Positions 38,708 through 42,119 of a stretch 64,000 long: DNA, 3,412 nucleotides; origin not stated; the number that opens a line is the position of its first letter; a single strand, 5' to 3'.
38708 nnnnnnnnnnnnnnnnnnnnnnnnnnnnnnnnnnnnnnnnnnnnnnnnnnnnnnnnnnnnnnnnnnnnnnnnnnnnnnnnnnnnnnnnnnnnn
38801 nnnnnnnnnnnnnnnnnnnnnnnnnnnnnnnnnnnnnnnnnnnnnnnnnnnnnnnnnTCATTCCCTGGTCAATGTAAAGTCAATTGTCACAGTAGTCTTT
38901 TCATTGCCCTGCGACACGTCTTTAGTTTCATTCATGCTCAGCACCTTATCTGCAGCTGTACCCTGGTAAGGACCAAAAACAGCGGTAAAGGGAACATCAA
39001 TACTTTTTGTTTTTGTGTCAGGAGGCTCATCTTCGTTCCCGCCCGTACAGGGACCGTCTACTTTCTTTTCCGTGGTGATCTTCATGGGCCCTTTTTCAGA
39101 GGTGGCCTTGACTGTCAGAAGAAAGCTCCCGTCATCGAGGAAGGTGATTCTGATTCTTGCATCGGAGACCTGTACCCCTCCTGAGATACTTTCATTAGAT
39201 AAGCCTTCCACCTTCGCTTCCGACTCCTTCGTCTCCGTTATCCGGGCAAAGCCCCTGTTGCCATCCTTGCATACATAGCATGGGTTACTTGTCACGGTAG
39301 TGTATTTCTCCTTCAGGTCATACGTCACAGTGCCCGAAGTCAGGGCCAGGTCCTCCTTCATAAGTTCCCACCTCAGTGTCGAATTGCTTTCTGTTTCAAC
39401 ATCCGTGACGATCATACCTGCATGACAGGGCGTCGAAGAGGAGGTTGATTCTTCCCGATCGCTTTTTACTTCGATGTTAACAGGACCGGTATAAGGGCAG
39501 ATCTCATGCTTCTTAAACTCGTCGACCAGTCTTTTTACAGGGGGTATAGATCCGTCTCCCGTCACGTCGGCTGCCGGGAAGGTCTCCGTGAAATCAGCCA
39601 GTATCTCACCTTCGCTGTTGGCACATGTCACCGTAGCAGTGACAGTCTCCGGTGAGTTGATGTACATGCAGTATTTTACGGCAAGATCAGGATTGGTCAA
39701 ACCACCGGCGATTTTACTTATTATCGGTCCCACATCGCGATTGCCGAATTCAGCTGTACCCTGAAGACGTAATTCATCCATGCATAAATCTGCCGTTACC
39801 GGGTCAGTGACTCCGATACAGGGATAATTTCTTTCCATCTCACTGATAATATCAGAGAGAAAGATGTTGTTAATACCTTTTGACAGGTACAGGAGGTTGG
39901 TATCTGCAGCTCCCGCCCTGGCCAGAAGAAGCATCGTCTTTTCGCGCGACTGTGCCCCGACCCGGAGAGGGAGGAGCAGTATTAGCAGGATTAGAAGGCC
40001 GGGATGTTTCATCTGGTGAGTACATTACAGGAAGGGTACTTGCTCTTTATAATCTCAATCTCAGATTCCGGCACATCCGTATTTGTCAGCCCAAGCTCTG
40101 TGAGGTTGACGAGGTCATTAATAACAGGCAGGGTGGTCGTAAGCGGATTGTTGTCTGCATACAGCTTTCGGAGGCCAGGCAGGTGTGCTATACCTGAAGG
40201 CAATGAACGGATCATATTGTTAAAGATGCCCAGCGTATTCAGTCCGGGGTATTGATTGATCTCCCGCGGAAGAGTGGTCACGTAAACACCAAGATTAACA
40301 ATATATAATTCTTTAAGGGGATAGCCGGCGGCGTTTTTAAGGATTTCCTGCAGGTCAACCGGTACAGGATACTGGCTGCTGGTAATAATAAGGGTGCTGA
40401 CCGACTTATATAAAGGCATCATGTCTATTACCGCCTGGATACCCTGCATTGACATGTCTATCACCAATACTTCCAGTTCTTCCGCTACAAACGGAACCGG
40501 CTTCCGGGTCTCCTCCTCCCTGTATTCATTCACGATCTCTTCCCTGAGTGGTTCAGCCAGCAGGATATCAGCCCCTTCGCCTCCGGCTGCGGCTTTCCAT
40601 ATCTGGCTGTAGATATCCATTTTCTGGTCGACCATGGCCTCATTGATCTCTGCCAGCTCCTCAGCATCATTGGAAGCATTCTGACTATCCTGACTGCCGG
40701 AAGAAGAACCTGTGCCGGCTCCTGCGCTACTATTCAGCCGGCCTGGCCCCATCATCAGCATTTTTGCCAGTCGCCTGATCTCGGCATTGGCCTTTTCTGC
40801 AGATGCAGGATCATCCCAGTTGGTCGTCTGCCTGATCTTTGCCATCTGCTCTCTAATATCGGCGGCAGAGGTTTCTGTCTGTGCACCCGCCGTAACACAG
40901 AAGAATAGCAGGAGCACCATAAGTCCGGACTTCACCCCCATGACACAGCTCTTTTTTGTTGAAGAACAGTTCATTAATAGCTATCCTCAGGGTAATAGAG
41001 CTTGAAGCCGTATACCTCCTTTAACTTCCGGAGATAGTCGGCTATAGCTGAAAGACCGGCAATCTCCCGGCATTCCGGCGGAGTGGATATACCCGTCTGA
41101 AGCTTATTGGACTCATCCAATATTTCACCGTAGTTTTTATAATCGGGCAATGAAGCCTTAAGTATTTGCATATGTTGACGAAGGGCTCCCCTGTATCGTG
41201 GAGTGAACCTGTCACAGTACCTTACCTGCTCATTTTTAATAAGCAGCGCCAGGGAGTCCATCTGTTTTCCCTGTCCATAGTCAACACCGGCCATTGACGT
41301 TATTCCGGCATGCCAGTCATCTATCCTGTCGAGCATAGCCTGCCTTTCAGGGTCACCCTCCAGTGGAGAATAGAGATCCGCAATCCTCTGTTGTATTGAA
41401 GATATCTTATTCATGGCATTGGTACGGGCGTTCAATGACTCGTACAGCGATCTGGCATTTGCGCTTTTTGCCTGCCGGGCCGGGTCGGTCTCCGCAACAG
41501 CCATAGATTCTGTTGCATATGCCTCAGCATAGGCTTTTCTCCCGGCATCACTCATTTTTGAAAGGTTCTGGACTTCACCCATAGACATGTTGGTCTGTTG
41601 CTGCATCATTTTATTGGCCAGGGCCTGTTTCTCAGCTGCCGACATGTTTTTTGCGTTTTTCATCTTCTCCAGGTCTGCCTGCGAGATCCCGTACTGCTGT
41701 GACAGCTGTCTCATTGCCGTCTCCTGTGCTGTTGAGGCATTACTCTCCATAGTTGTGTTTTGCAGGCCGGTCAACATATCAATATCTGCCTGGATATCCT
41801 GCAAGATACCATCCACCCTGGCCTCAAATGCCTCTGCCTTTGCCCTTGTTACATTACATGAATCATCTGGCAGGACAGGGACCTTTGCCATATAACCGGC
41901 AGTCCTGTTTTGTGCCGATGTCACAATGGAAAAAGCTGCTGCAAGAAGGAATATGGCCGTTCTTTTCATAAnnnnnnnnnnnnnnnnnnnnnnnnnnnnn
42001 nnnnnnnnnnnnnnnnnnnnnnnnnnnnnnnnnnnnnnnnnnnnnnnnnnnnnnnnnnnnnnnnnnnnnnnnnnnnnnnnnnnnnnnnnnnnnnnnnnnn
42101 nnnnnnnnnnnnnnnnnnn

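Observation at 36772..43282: Six-gene operon encoding only exported proteins (OmpA-type anchor, LRR protein, four orphans) with no pathway I can assign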

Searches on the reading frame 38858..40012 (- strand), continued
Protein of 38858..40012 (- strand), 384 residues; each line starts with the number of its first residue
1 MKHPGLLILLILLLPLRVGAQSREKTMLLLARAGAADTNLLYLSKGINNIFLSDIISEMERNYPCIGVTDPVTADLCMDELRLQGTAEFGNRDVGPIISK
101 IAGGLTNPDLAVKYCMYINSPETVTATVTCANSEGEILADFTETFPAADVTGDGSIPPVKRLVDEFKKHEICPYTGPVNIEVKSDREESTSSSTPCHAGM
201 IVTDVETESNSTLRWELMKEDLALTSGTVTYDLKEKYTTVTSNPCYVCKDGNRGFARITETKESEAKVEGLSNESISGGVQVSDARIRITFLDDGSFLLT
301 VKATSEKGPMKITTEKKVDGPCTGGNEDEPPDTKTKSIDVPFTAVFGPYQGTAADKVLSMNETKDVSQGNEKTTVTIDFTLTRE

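Call 38: find_related_loci(query=A1, collection=genome_contigs, flank=10000)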
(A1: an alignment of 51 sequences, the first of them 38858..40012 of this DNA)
Query A1 (384 aa) in genome_contigs; peptide patterns used: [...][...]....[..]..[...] (x = any residue, [..] = any of these).
37 stretches matched a pattern; 30 encode a relative of the query (tblastn E <= 1e-3); 30 distinct loci.
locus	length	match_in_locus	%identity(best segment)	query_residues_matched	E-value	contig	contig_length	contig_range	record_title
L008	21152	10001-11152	72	1-384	0e+0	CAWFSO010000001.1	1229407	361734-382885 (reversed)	MAG: uncultured Rikenellaceae bacterium isolate MFD00905.bin.1.61 genome assembly, contig: contig_15766, whole genome sh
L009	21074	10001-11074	72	27-384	2e-177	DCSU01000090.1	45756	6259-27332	MAG TPA_asm: Bacteroidales bacterium UBA1458 UBA1458_contig_9702, whole genome shotgun sequence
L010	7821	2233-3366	66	6-384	6e-174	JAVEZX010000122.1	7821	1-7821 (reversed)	MAG: Bacteroidales bacterium isolate BF4_76 NODE_31501_length_7821_cov_5.463348_Biofilm4, whole genome shotgun sequence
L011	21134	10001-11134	69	4-383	1e-172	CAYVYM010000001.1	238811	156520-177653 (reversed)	MAG TPA_asm: uncultured Rikenella sp. isolate SRP217488_co1_217 genome assembly, contig: NODE_3_length_238811_cov_7.5552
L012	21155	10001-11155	66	1-384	3e-168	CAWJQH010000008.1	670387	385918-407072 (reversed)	MAG: uncultured Bacteroidales bacterium isolate MFD02979.bin.1.73 genome assembly, contig: contig_63368, whole genome sh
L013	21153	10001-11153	68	1-384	9e-149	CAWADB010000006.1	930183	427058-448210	MAG: uncultured Bacteroidales bacterium isolate MFD00905.bin.2.66 genome assembly, contig: contig_216, whole genome shot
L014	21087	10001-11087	79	23-384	1e-154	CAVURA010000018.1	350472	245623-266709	MAG: uncultured Bacteroidales bacterium isolate MFD01299.bin.1.197 genome assembly, contig: contig_49996, whole genome s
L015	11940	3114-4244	68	6-383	1e-176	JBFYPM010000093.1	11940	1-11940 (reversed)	MAG: Bacteroidales bacterium isolate PPR_0155 k121_1491130, whole genome shotgun sequence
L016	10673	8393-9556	39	1-384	5e-83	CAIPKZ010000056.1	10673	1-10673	MAG: uncultured Prolixibacteraceae bacterium isolate Ja1-D4_bin-665 genome assembly, contig: bin-665:056/500, whole geno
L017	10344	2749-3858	39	7-384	2e-78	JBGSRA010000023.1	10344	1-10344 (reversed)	MAG: Draconibacterium sp. isolate JTS-AC346 k141_183039, whole genome shotgun sequence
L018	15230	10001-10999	43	47-384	8e-77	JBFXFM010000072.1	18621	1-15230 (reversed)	MAG: Draconibacterium sp. isolate CA_2019_TPIn_14 NODE_9793_length_18621_cov_7.441927_TPIn, whole genome shotgun sequenc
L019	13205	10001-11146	38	6-383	8e-74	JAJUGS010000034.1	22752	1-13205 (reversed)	MAG: Prolixibacteraceae bacterium isolate bin43 k141_168028_length_22752_cov_18.5207, whole genome shotgun sequence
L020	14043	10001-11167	35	1-384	8e-67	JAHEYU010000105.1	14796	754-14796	MAG: Bacteroidetes bacterium isolate nzgw135 NODE_8261_length_14797_cov_4.057645, whole genome shotgun sequence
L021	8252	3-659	51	165-383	8e-63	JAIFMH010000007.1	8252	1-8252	MAG: Bacteroidetes bacterium isolate bin_3 scaffold_14723, whole genome shotgun sequence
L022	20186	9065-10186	32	6-384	2e-51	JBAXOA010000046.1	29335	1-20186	MAG: Mariniphaga sp. isolate ELA493 MAG493_46, whole genome shotgun sequence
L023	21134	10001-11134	30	1-384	9e-50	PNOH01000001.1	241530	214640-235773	MAG: Odoribacter sp. isolate SW.3.41 SW_1000013_241530, whole genome shotgun sequence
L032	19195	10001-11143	28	1-384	3e-34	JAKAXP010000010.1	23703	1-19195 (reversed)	MAG: Bacteroidetes bacterium isolate YS1.bin4 NODE_881_length_23703_cov_5.673651, whole genome shotgun sequence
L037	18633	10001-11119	32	7-384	5e-52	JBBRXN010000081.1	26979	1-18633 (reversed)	MAG: Bacteroidales bacterium isolate La4_metabat2.215 La4_metabat2.215_K_1542851_L_26979_cov_79.3425, whole genome shotg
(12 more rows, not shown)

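Call 47: search_protein_families(library=pfam, proteins=[L009:12369-14846:+, L018:12627-15077:+, L032:14386-16875:+, L009:7489-7953:+, L018:7291-7740:+, L037:7292-7978:+, L018:11031-11615:+, L009:5891-6958:+, L023:6098-8068:+, L032:4990-8091:+], max_evalue=0.1)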
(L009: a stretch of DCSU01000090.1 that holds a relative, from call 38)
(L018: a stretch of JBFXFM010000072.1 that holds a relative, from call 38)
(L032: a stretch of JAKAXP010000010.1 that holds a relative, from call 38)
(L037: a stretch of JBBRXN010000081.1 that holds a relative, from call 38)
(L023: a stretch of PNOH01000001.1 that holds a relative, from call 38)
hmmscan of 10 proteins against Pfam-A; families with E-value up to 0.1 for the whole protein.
L009:12369-14846:+ (825 aa): 0 families

L018:12627-15077:+ (816 aa): 0 families

L032:14386-16875:+ (829 aa): 1 family
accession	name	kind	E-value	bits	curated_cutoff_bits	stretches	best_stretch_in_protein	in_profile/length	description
PF25642.1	DUF7944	-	0.045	14.8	27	0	452-502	20-70/82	Domain of unknown function (DUF7944)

L009:7489-7953:+ (154 aa): 2 families
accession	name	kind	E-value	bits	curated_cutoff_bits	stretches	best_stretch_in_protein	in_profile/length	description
PF16656.11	Pur_ac_phosph_N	-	0.0021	19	30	1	78-140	24-84/93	Purple acid Phosphatase, N-terminal domain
PF00041.27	fn3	-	0.091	13.4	25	0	102-141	47-77/84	Fibronectin type III domain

L018:7291-7740:+ (149 aa): 3 families
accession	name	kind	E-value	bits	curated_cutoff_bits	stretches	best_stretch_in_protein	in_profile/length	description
PF16656.11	Pur_ac_phosph_N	-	0.01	16.8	30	1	45-125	23-93/93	Purple acid Phosphatase, N-terminal domain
PF16190.11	E1_FCCH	-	0.067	13.7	29.5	0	26-62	31-68/70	Ubiquitin-activating enzyme E1 FCCH domain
PF22959.3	Ig_NUP210_15th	-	0.083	12.9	27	0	13-67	29-83/102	NUP210 Ig-like domain 15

L037:7292-7978:+ (228 aa): 1 family
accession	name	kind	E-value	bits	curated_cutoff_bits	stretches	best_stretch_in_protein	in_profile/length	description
PF21347.3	DUF3108_like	-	1.6e-56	191.8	27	1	27-223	1-199/199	DUF3108-like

L018:11031-11615:+ (194 aa): 2 families
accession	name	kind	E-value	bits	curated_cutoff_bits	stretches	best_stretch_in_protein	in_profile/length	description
PF07661.19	MORN_2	-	3.1e-18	64.1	29.6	3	79-99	2-22/22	MORN repeat variant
PF07691.17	PA14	-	0.04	14.2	24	0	31-74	3-47/147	PA14 domain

L009:5891-6958:+ (355 aa): 2 families
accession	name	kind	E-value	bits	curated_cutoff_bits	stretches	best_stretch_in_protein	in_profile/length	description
PF00112.29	Peptidase_C1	-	5e-37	128.5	20.7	1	147-349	12-217/220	Papain family cysteine protease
PF03051.21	Peptidase_C1_2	-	3.2e-05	23.4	22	0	107-174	12-80/438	Peptidase C1-like family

L023:6098-8068:+ (656 aa): 10 families
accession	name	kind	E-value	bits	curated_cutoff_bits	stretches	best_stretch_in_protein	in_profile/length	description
PF14559.12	TPR_19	-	1.3e-05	25.8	25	1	173-212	9-48/68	Tetratricopeptide repeat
PF13431.12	TPR_17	-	2.5e-05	24.6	24.4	1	177-210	1-34/34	Tetratricopeptide repeat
PF13374.12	TPR_10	-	0.00019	21.8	27.5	1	158-184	5-31/42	Tetratricopeptide repeat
PF07719.23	TPR_2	-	0.00021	21.6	27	1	157-188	3-34/34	Tetratricopeptide repeat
PF00515.34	TPR_1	-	0.00061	19.9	27.8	1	157-188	3-34/34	Tetratricopeptide repeat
PF13414.12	TPR_11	-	0.0012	19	26.8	1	162-200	1-39/42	TPR repeat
PF13428.12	TPR_14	-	0.0034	18.4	23.5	1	157-196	3-42/44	Tetratricopeptide repeat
PF13432.12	TPR_16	-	0.0088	16.9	32.7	1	161-214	3-55/65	Tetratricopeptide repeat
PF13181.12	TPR_8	-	0.016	15.8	25.7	0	158-188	4-34/34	Tetratricopeptide repeat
PF13424.12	TPR_12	-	0.033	14.8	30.1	0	157-208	5-64/77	Tetratricopeptide repeat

L032:4990-8091:+ (1033 aa): 3 families
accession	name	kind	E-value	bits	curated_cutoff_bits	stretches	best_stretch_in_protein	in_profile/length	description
PF14559.12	TPR_19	-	0.00036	21.3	25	1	289-336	3-50/68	Tetratricopeptide repeat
PF07719.23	TPR_2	-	0.038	14.6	27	0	282-309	6-33/34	Tetratricopeptide repeat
PF13424.12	TPR_12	-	0.058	14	30.1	0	282-335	8-69/77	Tetratricopeptide repeat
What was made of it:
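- MORN_2 proteins appear as accessory genes (call 47).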

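Call 66: find_related_loci(query=A1, collection=viral_contigs, flank=8000)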
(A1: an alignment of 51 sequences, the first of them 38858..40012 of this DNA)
Query A1 (384 aa) in viral_contigs; peptide patterns used: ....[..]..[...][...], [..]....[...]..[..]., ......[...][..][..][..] (x = any residue, [..] = any of these).
159 stretches matched a pattern, but none encodes a relative of the query by tblastn (E <= 1e-3).

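Call 72: search_solved_structures(query=L037:7292-7978:+, max_evalue=1)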
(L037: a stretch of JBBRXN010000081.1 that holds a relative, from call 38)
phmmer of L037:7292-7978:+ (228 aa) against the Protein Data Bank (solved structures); distinct sequences matched with E-value up to 1: 2.
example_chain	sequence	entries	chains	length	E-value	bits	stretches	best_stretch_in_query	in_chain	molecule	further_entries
4fvs_A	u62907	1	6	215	6.1e-13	52.2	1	22-226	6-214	putative lipoprotein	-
3fzx_A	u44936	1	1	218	1.1e-08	38.4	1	23-226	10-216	Putative exported protein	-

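Call 75: find_encoding_contigs(protein=P0103, flank=10000, max_places=2)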
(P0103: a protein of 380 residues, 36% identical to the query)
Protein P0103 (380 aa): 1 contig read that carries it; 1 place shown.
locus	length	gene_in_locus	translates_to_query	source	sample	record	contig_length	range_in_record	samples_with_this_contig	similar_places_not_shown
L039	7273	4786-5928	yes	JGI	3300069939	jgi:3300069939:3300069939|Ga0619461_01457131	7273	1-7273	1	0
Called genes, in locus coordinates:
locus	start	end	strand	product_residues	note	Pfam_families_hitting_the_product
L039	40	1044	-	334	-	PF07730:HisKA_3, PF02518:HATPase_c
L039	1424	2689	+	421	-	PF00691:OmpA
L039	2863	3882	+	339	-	-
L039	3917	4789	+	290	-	PF23598:LRR_14 (weak)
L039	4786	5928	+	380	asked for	-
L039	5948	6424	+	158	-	-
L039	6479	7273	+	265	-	?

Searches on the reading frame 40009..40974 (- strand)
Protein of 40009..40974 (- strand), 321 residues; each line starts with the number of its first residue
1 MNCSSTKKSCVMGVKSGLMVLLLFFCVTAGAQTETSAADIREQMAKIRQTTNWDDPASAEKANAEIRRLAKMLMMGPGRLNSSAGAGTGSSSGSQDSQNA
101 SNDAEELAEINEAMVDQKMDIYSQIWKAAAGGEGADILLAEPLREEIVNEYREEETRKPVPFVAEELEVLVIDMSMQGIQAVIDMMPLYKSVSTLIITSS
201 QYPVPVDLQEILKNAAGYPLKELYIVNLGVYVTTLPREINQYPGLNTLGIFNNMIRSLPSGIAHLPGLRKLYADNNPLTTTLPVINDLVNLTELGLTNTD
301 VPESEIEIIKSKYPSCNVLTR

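Call 3: search_protein_families(library=pfam, proteins=[window:40009-40974:-], max_evalue=1)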
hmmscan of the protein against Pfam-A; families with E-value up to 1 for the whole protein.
window:40009-40974:- (321 aa): 6 families
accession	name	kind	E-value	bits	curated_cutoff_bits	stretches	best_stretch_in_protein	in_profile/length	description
PF12799.13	LRR_4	-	9.7e-07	29.3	27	2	244-281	2-39/44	Leucine Rich repeats (2 copies)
PF23598.1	LRR_14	-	1.1e-06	28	40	1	229-300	56-125/353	Leucine-rich repeat region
PF13855.12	LRR_8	-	0.0004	20.5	27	1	242-278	24-61/61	Leucine rich repeat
PF21832.1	DUF6892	-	0.014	16.1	24.6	1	103-133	65-95/136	Family of unknown function (DUF6892)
PF24758.1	LRR_At5g56370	-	0.098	12.7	27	1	256-309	27-81/227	FBD-associated F-box protein At5g56370, LRR repeats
PF00560.39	LRR_1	-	0.15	12.7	20.6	0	268-283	2-17/23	Leucine Rich Repeat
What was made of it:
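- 40009..40974 (-): g3: exported protein with a conserved N-terminal segment, a Gly/Ser linker and a C-terminal LRR domain (~165-318). The start may instead be at Met12 (40941). LRR_4/LRR_14 hits (call 3).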

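Call 4: search_protein_families(library=ncbifam, proteins=[window:40009-40974:-], max_evalue=1)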
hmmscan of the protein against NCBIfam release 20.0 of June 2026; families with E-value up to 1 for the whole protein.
window:40009-40974:- (321 aa): 4 families
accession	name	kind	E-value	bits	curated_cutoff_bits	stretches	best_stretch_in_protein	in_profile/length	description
NF041351.1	XopL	equivalog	5.6e-05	22.1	500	1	233-284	87-138/497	type III secretion system leucine-rich repeat domain-containing effector XopL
NF047464.1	FibnectbindLIC11051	equivalog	9e-05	21.1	1000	1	220-301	442-523/685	LIC_11051 family fibronectin-binding protein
NF041381.1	XopAC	subfamily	0.00029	19.7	450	1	232-289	149-206/451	XopAC/AvrAC family type III secretion system effector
NF041400.1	XopAE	equivalog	0.0019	17.2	600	1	229-298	99-170/478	type III secretion system effector XopAE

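Call 5: search_protein_families(library=padloc, proteins=[window:40009-40974:-], max_evalue=1)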
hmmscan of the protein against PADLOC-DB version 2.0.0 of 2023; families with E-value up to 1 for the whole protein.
window:40009-40974:- (321 aa): 1 family
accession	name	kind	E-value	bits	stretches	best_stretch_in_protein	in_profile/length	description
PDLC00485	JetB1|JetB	-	0.025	12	1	29-73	124-168/231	DUF4194 domain; MukE-like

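Call 6: search_protein_families(library=phrogs, proteins=[window:40009-40974:-], max_evalue=1)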
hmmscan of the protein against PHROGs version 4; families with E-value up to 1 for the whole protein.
window:40009-40974:- (321 aa): 2 families
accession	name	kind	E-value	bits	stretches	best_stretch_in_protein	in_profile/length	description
phrog_6688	-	unknown function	2.4e-11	44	1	221-317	583-677/681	-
phrog_21719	-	unknown function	0.0022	17.4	1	171-311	67-192/554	-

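Call 57: search_solved_structures(query=window:40009-40974:-, max_evalue=1)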
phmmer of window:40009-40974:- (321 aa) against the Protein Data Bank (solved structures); distinct sequences matched with E-value up to 1: 204 (the best 60 are shown).
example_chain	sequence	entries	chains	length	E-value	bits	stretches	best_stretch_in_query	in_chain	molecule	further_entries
4u08_A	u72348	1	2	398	2e-31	112.4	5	223-318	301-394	LIC11098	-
4u09_A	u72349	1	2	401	2.7e-27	98.8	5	230-318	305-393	LIC12759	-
4u06_A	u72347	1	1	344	2.4e-24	89.1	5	165-310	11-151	LIC10831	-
9ijj_4X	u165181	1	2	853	6.7e-22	81.1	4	220-308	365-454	Leucine-rich repeat and death domain-containing protein 1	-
9fqr_Xo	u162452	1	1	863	2e-20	76.3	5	220-308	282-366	Leucine rich repeats and death domain containing 1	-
7yjw_A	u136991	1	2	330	2.4e-16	62.9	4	231-301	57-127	Membrane protein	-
7t7a_A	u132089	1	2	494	5.9e-16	61.6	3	221-285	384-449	Leucine-rich repeat protein SHOC-2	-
7tyg_A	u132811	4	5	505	6.3e-16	61.5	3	221-285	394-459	Leucine-rich repeat protein SHOC-2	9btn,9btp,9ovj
9btm_B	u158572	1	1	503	6.4e-16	61.5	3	221-285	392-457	Leucine-rich repeat protein SHOC-2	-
7tvg_D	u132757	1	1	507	6.6e-16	61.4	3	232-285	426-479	Leucine-rich repeat protein SHOC-2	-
7txh_B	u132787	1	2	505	7.4e-16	61.3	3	221-285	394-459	Leucine-rich repeat protein SHOC-2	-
7upi_C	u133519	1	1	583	1.7e-15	60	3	221-285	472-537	Leucine-rich repeat protein SHOC-2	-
7tvf_A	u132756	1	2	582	1.8e-15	60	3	231-285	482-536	Leucine-rich repeat protein SHOC-2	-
7sd0_A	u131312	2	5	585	1.8e-15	60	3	221-285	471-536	Leucine-rich repeat protein SHOC-2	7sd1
9o65_A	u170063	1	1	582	2.3e-15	59.6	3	231-285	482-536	Leucine-rich repeat protein SHOC-2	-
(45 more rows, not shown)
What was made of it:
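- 40009..40974 (-): Leptospira LRR proteins LIC11098, LIC12759 and LIC10831 score E 2e-31 to 2e-24 (call 57).
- On Leucine-rich repeat proteins: There are multiple stretches against solved LRR proteins over residues 165-318 (call 57).
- Closest known: Leptospira LRR proteins. Same: These are the closest solved relatives of the g3 LRR domain (E 2e-31 to 2e-24, call 57).
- Checked: That is about 6 repeats, of which about 4 are canonical (call 57).
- g3's LRR domain is closest to the Leptospira LRR proteins LIC11098, LIC12759 and LIC10831 (call 57).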

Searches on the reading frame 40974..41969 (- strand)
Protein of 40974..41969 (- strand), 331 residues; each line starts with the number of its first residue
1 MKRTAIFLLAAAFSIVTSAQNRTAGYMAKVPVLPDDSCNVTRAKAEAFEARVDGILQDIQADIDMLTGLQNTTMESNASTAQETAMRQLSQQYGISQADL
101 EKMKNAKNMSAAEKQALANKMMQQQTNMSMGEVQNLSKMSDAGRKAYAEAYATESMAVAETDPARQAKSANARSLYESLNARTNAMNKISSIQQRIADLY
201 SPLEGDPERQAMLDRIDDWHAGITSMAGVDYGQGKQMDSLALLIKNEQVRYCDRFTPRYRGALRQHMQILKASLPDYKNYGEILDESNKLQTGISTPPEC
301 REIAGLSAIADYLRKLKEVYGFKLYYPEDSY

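Call 3: search_protein_families(library=pfam, proteins=[window:40974-41969:-], max_evalue=1)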
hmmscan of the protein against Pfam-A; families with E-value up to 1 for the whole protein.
window:40974-41969:- (331 aa): 2 families
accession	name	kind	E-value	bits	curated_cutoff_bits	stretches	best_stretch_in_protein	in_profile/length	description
PF01297.22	ZnuA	-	0.15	12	29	1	40-148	122-231/263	Zinc-uptake complex component A periplasmic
PF03153.18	TFIIA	-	0.51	10.7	36.2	1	68-187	132-259/415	Transcription factor IIA, alpha/beta subunit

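Call 4: search_protein_families(library=ncbifam, proteins=[window:40974-41969:-], max_evalue=1)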
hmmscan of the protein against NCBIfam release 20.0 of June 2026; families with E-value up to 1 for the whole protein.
window:40974-41969:- (331 aa): 5 families
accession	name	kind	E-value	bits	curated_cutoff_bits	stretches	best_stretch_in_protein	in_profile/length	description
TIGR02168.1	SMC_prok_B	equivalog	0.0078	14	567.35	1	40-203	781-947/1181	chromosome segregation protein SMC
NF002542.0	PRK02101.1-3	equivalog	0.011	14.9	278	1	99-197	12-109/258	peroxide stress protein YaaA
NF043060.1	MAP_0585_fam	equivalog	0.64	10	170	1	11-186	9-190/319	MAP_0585 family protein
NF004309.0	PRK05704.1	equivalog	0.66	9.3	449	1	51-198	51-193/408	2-oxoglutarate dehydrogenase complex dihydrolipoyllysine-residue succinyltransferase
TIGR00934.2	2a38euk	subfamily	0.9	7.8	441.9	0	59-185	298-426/834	TRK family potassium/sodium uptake transporter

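Call 5: search_protein_families(library=padloc, proteins=[window:40974-41969:-], max_evalue=1)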
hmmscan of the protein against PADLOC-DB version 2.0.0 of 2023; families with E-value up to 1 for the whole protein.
window:40974-41969:- (331 aa): 0 families

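Call 6: search_protein_families(library=phrogs, proteins=[window:40974-41969:-], max_evalue=1)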
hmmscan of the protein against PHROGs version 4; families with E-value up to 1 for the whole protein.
window:40974-41969:- (331 aa): 3 families
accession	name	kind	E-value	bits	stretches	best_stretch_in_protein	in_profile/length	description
phrog_32389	-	unknown function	0.031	15.5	1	54-117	11-69/158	-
phrog_22182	-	unknown function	0.04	15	1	96-151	11-60/75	-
phrog_4715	-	DNA, RNA and nucleotide metabolism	0.054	12.8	1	83-177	278-369/630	ParB-like partition protein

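Call 49: find_homologous_proteins(query=window:40974-41969:-)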
Query window:40974-41969:- (331 aa): 217 proteins with E <= 0.001 among 2226 candidates; the best 120 are listed.
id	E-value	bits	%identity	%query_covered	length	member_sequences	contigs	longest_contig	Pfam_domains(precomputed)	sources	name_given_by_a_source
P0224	3.5e-210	714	100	100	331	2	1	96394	-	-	-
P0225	2.3e-184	630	88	100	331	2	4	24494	-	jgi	jgi:hypothetical protein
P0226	2.3e-120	420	61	96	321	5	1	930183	-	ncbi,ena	-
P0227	4.2e-120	419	57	99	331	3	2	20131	-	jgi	-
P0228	1.3e-119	417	57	99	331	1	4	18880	-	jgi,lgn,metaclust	jgi:hypothetical protein|metaclust:\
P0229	5.1e-119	415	58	99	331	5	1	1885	-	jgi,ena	-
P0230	9.6e-117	408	57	98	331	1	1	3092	-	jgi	jgi:hypothetical protein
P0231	1.6e-116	407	57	99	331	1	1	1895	-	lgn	-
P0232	3.5e-116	406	57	99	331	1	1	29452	-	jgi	jgi:hypothetical protein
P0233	4.2e-116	406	57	99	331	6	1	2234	-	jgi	jgi:hypothetical protein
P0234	8.1e-116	405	58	99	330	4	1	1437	-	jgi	jgi:hypothetical protein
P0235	9.5e-116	404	57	99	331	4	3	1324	-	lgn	-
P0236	1.6e-114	400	57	99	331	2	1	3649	-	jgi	-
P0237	3.1e-114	399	56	99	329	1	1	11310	-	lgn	-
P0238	3.6e-114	399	56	99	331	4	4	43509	-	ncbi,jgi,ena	-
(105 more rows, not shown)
